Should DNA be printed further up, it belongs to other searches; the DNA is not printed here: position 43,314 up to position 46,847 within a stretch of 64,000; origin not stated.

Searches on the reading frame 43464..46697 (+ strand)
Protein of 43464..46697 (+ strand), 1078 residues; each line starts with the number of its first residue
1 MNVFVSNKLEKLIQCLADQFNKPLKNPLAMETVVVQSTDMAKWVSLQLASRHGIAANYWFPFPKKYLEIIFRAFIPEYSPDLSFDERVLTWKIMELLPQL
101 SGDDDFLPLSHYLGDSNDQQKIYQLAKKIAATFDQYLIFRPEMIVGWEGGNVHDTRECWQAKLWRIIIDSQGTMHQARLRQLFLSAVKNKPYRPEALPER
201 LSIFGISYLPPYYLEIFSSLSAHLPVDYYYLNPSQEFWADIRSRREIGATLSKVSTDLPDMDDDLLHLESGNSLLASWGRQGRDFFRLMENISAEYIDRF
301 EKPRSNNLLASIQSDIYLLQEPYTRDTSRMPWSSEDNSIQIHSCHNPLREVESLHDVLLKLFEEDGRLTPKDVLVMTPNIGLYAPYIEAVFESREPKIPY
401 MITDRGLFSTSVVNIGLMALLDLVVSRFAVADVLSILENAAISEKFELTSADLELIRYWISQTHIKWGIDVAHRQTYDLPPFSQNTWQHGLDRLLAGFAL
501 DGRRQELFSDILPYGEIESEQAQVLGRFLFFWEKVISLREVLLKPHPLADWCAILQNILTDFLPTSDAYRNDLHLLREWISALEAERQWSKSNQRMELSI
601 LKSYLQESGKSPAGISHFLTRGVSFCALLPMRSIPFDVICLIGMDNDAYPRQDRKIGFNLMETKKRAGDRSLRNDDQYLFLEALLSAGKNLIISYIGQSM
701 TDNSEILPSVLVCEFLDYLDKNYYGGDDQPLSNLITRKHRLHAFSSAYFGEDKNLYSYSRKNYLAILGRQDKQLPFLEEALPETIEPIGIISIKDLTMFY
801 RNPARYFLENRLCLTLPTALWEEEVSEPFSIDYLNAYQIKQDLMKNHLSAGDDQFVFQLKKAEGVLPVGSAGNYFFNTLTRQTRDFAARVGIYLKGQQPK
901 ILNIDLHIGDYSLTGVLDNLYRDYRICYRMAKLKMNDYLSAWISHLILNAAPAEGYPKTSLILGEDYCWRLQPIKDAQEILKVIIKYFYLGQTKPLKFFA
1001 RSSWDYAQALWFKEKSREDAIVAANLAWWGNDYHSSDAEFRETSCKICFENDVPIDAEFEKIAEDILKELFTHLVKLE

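Call 76: search_protein_families(library=pfam, proteins=[window:43464-46697:+], max_evalue=0.0001)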
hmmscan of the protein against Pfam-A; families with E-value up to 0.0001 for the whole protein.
window:43464-46697:+ (1078 aa): 2 families
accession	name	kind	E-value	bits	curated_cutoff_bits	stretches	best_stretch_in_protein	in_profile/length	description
PF04257.20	Exonuc_V_gamma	-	1.7e-92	310.5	25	1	2-317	2-312/314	Exodeoxyribonuclease V, gamma subunit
PF17946.7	RecC_C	-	3.2e-49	168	22.6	1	791-1010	4-201/202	RecC C-terminal domain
